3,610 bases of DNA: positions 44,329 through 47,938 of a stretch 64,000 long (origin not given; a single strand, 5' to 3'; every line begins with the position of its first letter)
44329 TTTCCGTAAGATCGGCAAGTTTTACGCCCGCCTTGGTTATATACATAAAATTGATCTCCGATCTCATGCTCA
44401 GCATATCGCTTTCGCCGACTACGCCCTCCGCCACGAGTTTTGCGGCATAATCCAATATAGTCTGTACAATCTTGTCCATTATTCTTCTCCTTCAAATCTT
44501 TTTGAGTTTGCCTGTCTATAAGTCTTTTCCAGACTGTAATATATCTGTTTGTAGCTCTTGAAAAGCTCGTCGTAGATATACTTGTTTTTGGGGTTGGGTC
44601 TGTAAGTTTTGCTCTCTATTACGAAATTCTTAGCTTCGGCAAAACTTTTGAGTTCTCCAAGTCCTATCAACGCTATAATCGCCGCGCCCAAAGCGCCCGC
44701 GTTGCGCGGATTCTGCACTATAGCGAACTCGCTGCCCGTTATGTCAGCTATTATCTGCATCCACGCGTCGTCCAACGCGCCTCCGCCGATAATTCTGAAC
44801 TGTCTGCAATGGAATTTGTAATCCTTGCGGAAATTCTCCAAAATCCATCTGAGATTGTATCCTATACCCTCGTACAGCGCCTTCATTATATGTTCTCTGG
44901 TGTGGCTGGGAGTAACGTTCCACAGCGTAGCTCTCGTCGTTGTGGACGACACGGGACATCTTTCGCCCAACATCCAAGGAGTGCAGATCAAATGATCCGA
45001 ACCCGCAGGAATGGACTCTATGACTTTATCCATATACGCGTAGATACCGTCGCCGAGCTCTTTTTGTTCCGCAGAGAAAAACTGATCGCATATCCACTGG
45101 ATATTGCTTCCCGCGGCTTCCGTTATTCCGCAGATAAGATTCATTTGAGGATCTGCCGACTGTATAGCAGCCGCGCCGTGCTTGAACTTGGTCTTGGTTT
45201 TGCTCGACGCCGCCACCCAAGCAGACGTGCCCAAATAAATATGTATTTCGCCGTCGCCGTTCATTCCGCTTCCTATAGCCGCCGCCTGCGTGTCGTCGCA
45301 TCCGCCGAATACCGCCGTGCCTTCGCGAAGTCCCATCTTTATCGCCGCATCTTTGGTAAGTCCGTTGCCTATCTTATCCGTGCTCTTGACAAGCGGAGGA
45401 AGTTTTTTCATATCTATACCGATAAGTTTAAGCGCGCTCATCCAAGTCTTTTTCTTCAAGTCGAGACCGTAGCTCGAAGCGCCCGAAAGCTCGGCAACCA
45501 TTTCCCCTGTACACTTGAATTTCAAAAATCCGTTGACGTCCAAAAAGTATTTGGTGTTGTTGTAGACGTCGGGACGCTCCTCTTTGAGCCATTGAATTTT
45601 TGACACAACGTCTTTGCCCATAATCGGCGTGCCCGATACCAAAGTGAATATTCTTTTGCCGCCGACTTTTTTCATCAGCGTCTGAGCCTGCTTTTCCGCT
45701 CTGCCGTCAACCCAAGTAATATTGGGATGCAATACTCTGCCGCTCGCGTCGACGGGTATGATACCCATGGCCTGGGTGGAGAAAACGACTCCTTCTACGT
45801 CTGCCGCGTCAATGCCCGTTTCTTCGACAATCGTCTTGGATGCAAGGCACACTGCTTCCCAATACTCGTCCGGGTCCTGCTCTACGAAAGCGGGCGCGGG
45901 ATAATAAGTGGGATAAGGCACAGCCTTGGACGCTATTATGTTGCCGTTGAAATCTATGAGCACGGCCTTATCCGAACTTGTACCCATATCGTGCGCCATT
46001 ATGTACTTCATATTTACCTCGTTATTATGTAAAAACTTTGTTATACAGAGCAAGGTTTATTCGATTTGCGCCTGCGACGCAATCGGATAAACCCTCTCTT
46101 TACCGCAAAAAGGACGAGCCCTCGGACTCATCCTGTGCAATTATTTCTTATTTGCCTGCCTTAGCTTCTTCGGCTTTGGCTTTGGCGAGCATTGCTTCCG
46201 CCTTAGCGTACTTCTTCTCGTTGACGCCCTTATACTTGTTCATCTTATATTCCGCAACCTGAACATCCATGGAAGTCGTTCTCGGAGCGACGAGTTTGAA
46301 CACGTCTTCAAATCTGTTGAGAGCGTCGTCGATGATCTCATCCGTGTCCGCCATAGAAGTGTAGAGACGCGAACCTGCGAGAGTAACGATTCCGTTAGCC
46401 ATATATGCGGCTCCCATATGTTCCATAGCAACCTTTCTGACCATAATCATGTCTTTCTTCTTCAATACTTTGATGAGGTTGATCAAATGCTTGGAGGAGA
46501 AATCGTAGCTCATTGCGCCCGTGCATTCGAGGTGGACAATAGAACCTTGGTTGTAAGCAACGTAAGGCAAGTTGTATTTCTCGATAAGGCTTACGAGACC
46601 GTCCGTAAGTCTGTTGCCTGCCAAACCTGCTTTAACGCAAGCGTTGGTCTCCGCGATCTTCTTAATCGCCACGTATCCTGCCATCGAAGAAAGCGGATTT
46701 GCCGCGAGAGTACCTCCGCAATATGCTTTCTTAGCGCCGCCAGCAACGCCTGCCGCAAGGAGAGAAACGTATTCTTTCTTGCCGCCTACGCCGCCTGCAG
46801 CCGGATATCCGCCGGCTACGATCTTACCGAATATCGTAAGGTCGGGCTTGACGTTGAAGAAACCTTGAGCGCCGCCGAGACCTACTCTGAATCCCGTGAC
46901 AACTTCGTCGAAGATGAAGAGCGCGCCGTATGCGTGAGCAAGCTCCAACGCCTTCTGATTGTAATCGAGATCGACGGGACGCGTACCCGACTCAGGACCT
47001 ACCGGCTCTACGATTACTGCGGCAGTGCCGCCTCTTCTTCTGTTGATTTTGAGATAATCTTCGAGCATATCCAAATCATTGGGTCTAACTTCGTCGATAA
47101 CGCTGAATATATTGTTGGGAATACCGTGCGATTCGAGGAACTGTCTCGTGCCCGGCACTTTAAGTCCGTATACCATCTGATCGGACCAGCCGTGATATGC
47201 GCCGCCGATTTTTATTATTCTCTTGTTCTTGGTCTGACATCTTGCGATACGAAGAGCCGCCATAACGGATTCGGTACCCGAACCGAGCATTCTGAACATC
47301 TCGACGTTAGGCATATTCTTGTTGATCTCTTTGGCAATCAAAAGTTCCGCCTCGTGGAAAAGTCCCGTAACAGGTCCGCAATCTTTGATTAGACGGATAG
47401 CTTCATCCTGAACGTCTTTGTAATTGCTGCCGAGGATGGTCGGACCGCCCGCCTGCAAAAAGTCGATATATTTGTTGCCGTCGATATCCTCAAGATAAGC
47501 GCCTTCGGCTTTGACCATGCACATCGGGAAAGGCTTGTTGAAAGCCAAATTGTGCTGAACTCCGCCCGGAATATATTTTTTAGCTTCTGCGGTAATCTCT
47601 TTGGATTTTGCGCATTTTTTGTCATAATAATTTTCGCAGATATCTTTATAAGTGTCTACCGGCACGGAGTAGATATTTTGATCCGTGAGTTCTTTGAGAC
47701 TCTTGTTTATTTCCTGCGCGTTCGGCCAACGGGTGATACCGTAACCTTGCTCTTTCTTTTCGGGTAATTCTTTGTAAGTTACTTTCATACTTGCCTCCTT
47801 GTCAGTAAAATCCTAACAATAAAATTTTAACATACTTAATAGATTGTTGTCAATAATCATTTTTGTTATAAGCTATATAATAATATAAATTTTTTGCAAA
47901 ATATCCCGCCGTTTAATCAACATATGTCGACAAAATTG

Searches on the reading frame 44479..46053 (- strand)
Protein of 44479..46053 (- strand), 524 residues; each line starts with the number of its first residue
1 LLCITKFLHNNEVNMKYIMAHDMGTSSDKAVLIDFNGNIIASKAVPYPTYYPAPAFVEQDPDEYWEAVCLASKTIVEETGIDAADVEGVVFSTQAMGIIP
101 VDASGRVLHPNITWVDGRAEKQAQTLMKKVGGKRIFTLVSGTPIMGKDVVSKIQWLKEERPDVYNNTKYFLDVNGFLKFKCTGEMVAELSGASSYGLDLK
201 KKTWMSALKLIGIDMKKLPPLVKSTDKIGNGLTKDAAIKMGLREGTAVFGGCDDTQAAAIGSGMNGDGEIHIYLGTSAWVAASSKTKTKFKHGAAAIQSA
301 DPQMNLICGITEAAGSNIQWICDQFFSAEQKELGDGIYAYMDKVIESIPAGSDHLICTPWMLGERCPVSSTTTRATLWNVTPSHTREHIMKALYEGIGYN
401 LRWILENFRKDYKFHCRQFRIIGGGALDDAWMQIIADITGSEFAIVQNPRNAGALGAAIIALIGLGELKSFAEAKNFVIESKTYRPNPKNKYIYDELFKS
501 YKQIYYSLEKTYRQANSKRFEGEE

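Call 72: search_protein_families(library=pfam, proteins=[window:44479-46053:-], max_evalue=0.00001)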
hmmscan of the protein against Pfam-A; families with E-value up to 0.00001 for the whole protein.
window:44479-46053:- (524 aa): 2 families
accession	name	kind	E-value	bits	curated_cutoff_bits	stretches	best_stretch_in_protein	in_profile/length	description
PF00370.27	FGGY_N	-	4.6e-50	171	28.8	1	17-261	1-245/245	FGGY family of carbohydrate kinases, N-terminal domain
PF02782.22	FGGY_C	-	1.6e-27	97.1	27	1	273-463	4-196/198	FGGY family of carbohydrate kinases, C-terminal domain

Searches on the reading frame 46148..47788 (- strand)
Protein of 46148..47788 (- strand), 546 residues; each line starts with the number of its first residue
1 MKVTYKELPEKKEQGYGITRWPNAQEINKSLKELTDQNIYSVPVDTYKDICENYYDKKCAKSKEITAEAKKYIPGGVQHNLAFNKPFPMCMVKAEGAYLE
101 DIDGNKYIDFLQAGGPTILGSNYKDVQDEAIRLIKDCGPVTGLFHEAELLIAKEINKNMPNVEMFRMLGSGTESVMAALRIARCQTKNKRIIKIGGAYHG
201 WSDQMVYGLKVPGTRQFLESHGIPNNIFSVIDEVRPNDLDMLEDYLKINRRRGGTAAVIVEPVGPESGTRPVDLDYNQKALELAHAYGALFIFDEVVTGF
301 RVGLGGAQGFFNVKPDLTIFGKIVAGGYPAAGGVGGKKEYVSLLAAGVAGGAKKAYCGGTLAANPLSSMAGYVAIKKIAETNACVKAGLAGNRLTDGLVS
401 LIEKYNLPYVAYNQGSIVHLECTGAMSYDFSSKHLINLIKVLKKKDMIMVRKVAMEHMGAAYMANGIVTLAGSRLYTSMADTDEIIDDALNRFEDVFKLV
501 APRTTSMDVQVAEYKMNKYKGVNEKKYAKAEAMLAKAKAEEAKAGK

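Call 72: search_protein_families(library=pfam, proteins=[window:46148-47788:-], max_evalue=0.00001)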
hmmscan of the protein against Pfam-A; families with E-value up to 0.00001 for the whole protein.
window:46148-47788:- (546 aa): 1 family
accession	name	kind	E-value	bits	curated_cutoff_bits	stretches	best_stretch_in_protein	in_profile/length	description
PF00202.27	Aminotran_3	-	1.7e-47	162.5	30.5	1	85-429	7-357/403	Aminotransferase class-III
